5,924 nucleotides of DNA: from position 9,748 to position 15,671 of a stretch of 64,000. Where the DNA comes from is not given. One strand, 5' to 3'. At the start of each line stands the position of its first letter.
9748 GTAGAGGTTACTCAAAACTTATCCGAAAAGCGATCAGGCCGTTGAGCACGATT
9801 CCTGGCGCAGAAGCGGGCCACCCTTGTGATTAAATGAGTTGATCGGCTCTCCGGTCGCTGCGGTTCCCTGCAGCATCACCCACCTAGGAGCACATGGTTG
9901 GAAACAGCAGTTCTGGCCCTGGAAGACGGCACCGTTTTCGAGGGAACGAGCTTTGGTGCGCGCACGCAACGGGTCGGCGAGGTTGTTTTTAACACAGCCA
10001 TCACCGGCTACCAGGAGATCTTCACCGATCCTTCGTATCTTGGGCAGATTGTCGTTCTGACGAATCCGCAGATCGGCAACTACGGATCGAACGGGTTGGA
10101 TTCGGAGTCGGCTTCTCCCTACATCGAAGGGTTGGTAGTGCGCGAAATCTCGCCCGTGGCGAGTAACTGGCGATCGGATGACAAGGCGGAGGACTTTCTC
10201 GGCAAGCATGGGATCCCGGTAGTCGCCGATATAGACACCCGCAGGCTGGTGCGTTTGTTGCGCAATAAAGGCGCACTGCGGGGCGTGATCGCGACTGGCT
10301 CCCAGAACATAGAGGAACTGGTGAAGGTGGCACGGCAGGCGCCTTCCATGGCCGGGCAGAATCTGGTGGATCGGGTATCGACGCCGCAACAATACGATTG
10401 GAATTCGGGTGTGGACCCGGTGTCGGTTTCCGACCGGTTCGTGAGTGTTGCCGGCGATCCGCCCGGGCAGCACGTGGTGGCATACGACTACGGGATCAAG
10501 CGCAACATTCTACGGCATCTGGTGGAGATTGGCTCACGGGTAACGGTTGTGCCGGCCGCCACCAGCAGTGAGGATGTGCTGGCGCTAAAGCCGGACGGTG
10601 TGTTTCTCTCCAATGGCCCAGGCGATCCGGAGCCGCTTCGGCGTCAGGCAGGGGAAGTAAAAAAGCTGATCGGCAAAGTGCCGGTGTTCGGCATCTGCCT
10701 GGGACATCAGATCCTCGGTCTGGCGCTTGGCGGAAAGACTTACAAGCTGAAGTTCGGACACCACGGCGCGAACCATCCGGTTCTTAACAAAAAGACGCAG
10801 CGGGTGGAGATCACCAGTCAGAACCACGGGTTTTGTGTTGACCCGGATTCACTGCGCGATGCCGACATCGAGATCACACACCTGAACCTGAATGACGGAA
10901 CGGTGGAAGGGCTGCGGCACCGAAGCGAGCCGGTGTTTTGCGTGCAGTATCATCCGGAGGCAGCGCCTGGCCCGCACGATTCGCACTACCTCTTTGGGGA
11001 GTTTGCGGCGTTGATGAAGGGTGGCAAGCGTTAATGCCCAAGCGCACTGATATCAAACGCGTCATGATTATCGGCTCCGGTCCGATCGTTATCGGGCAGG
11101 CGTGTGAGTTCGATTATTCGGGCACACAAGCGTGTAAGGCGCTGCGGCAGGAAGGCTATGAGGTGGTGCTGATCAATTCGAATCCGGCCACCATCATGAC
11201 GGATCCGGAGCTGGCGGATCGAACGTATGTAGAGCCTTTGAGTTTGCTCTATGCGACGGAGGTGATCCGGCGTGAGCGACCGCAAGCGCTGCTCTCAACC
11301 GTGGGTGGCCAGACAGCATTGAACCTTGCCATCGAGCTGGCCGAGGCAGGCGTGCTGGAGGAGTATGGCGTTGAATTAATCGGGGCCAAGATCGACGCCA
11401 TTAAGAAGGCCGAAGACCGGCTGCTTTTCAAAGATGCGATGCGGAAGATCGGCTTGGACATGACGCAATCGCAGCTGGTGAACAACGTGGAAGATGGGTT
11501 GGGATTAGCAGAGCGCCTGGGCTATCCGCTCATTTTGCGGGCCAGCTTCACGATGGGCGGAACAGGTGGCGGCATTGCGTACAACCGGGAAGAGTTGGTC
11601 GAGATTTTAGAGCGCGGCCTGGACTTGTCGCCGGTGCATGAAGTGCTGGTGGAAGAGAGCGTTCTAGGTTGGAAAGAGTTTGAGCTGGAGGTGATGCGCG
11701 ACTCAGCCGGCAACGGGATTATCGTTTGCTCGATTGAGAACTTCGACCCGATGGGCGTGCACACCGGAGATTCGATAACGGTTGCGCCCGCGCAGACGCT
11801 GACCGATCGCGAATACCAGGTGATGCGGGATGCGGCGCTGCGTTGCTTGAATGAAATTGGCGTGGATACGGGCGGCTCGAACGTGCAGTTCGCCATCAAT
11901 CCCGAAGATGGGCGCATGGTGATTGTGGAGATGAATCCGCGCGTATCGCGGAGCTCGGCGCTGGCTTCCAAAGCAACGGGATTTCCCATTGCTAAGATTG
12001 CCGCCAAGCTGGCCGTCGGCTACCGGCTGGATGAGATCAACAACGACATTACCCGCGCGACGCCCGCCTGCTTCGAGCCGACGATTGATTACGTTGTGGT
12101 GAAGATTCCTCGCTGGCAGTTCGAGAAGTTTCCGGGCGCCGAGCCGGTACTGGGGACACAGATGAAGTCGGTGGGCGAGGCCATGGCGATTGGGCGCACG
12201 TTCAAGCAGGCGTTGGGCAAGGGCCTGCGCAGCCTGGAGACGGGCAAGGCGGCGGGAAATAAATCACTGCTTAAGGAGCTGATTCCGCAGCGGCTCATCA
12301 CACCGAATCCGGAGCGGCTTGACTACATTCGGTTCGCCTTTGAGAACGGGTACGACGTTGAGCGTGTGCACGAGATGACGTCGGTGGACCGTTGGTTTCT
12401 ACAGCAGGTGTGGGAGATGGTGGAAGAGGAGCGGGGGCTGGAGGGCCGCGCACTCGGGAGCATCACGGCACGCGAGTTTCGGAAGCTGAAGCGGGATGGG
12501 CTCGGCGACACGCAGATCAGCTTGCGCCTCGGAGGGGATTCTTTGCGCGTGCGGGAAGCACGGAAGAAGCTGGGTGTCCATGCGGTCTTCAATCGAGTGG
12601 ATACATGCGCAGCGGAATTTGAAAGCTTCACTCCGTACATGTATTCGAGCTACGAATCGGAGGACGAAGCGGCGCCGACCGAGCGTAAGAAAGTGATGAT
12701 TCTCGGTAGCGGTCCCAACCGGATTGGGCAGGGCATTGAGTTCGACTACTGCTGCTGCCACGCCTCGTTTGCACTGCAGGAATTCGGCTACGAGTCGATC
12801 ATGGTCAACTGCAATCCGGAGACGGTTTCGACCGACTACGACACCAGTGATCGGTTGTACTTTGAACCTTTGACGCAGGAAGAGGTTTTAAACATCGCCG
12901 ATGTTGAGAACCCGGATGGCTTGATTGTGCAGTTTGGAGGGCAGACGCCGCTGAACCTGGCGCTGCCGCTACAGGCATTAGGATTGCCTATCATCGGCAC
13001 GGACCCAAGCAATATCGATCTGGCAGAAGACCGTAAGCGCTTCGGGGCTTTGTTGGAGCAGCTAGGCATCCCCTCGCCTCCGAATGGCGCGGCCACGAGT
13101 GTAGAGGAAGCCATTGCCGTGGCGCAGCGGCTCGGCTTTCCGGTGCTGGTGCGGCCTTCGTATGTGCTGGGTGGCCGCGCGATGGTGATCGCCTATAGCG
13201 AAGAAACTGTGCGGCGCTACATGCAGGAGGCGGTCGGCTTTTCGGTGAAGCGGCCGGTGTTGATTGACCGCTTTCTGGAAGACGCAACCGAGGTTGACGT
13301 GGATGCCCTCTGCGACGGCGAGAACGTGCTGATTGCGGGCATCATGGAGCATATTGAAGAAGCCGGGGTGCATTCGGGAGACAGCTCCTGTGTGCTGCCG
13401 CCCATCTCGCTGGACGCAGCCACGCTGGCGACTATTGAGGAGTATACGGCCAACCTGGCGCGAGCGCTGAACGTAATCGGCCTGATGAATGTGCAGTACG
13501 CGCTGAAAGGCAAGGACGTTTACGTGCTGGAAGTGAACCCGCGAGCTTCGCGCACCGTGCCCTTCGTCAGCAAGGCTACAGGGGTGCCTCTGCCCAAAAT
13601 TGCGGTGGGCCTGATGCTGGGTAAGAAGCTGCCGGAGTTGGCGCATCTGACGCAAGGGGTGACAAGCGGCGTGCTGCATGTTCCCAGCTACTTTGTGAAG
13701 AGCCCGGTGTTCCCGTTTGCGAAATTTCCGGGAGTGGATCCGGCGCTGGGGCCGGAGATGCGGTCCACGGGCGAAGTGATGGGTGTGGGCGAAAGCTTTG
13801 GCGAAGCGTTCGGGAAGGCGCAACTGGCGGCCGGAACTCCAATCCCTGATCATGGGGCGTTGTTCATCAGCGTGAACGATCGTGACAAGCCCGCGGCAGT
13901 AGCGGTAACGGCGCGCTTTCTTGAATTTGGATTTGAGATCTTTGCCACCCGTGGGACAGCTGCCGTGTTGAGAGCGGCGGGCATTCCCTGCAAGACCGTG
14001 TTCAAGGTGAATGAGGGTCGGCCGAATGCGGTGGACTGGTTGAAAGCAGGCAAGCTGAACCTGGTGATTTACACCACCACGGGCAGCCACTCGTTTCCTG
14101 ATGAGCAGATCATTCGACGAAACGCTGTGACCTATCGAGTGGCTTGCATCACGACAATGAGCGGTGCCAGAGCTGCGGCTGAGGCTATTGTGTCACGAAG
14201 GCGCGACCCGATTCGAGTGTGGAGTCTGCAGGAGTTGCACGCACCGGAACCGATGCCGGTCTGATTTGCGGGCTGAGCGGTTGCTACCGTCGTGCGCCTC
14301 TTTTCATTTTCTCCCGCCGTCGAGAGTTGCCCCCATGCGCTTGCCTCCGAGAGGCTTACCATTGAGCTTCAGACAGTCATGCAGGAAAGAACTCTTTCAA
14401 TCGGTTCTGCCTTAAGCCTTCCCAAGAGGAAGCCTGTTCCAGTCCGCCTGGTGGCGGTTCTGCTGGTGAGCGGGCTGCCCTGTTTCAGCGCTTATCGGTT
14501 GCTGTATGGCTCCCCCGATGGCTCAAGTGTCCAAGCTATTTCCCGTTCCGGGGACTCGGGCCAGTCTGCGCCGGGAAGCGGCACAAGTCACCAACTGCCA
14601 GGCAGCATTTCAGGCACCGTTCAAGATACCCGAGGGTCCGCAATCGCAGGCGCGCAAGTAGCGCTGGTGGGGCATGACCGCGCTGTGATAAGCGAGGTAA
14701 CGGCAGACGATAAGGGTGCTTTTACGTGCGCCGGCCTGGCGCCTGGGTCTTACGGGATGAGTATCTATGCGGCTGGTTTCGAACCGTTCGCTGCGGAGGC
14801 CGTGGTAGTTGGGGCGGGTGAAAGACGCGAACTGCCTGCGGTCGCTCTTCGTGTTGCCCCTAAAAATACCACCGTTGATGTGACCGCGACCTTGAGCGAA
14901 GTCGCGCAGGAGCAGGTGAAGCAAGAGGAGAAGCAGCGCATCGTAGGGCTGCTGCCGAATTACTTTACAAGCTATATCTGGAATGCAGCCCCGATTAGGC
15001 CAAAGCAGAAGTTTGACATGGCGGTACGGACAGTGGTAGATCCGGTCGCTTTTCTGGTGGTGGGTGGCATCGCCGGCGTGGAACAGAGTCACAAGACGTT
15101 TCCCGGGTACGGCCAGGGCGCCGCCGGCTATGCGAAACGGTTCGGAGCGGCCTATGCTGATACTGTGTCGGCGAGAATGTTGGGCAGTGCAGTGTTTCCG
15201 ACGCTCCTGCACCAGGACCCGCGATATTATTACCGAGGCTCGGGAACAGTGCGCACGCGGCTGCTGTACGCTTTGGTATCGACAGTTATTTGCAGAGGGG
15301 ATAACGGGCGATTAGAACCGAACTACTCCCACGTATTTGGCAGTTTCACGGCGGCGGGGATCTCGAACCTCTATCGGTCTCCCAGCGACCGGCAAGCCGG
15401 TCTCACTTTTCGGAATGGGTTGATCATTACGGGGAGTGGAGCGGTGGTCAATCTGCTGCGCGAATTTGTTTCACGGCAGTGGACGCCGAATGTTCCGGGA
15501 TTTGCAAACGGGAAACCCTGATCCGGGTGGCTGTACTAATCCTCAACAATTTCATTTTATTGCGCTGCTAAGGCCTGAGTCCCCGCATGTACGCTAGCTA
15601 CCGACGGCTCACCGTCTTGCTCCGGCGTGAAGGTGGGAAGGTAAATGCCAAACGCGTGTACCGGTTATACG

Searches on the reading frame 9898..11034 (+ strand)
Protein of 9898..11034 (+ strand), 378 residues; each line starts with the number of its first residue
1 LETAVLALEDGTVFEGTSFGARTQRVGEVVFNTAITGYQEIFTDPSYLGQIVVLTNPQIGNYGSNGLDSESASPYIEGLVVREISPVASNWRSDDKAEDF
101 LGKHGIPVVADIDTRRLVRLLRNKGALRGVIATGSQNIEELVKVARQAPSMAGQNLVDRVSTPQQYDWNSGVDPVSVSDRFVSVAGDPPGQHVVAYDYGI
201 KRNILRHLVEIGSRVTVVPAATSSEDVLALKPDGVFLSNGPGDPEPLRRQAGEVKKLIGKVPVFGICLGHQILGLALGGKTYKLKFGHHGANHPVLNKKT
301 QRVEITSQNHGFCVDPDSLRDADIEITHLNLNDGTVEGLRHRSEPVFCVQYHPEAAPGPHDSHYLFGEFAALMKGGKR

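Call 87: search_protein_families(library=pfam, proteins=[window:9898-11034:+], max_evalue=0.00001)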
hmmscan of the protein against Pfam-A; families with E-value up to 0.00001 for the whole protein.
window:9898-11034:+ (378 aa): 3 families
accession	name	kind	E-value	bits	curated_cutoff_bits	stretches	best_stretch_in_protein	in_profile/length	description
PF00117.34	GATase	-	8.2e-54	182.6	22.8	1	195-370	2-188/190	Glutamine amidotransferase class-I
PF00988.28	CPSase_sm_chain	-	5.3e-49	165.7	27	1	6-131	1-126/126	Carbamoyl-phosphate synthase small chain, CPSase domain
PF07722.19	Peptidase_C26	-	9.2e-10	39.1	20.5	1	260-354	105-219/219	Peptidase C26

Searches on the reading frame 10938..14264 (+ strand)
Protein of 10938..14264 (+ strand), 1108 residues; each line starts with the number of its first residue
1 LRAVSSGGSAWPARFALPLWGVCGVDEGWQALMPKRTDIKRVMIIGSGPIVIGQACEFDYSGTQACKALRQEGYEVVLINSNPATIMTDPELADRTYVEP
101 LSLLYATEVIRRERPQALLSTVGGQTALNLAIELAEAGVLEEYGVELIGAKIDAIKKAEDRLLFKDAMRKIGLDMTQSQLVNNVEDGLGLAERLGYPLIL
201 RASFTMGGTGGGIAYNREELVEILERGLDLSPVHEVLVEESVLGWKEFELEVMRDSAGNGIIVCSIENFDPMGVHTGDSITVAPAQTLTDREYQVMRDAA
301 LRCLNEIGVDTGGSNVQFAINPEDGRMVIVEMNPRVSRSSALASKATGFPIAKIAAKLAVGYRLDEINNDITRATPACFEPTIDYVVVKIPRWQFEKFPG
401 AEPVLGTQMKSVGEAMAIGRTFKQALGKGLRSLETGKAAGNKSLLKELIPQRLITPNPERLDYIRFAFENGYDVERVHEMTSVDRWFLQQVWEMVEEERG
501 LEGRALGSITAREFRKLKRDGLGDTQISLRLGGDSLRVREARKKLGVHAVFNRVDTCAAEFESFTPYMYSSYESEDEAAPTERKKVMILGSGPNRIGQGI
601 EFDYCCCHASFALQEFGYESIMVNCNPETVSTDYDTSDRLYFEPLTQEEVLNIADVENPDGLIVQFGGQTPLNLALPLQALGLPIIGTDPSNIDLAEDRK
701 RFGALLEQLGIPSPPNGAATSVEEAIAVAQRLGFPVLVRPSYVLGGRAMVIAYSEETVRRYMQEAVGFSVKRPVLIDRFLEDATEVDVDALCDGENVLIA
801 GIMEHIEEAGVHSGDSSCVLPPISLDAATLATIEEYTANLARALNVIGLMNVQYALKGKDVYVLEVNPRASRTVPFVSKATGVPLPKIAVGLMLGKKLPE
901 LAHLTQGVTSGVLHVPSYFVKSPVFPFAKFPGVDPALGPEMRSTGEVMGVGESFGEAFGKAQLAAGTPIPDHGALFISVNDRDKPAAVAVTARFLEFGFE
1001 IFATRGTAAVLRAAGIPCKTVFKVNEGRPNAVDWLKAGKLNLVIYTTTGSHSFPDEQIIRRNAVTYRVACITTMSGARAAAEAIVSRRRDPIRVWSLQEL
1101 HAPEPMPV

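Call 87: search_protein_families(library=pfam, proteins=[window:10938-14264:+], max_evalue=0.00001)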
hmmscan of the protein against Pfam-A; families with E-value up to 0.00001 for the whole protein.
window:10938-14264:+ (1108 aa): 10 families
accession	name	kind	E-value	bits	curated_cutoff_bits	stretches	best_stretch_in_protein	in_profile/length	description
PF02786.22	CPSase_L_D2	-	1.8e-108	361.4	19.8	2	160-366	1-210/211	Carbamoyl-phosphate synthase L chain, ATP binding domain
PF25596.1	CPSase_L_D1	-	2.2e-98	324.7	27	2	583-694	2-117/118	Carbamoyl phosphate synthase preATP-grasp domain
PF02787.25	CPSase_L_D3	-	1.3e-19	70.4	26.6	1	452-528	2-77/80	Carbamoyl-phosphate synthetase large chain, oligomerisation domain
PF02142.27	MGS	-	4e-17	62.6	24.1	1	988-1072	3-94/94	MGS-like domain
PF02222.28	ATP-grasp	-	5.2e-14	52.7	27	1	705-870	2-163/179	ATP-grasp domain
PF07478.18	Dala_Dala_lig_C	-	8.9e-13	48.7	24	0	724-868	27-174/204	D-ala D-ala ligase C-terminus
PF15632.11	ATPgrasp_Ter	-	6.8e-12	45.7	29.1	1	831-904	47-119/131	ATP-grasp in the biosynthetic pathway with Ter operon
PF01071.24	GARS_A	-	3.5e-08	34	27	0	704-799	8-107/194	Phosphoribosylglycinamide synthetase, ATP-grasp (A) domain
PF02655.19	ATP-grasp_3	-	3.5e-06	27.6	23.2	0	704-870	9-157/160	ATP-grasp domain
PF13549.11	ATP-grasp_5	-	4.3e-06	26.7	27.6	0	704-738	17-51/221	ATP-grasp domain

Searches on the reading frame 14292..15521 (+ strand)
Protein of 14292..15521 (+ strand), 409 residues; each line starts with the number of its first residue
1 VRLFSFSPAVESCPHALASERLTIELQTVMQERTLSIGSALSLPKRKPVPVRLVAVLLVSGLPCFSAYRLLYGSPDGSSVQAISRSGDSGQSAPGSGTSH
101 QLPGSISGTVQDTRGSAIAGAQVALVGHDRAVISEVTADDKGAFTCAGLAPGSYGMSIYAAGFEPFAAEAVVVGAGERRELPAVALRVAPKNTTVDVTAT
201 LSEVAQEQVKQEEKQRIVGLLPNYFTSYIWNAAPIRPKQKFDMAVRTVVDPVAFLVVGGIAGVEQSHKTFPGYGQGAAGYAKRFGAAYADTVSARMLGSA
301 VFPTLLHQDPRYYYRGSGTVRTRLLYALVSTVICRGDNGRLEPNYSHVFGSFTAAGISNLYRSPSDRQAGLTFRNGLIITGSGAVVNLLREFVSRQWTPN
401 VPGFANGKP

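Call 87: search_protein_families(library=pfam, proteins=[window:14292-15521:+], max_evalue=0.00001)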
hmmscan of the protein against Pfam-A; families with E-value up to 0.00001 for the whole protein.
window:14292-15521:+ (409 aa): 1 family
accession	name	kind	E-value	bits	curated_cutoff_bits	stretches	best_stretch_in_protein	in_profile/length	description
PF13620.12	CarboxypepD_reg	-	5.8e-16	59.1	32.3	1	105-184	1-79/82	Carboxypeptidase regulatory-like domain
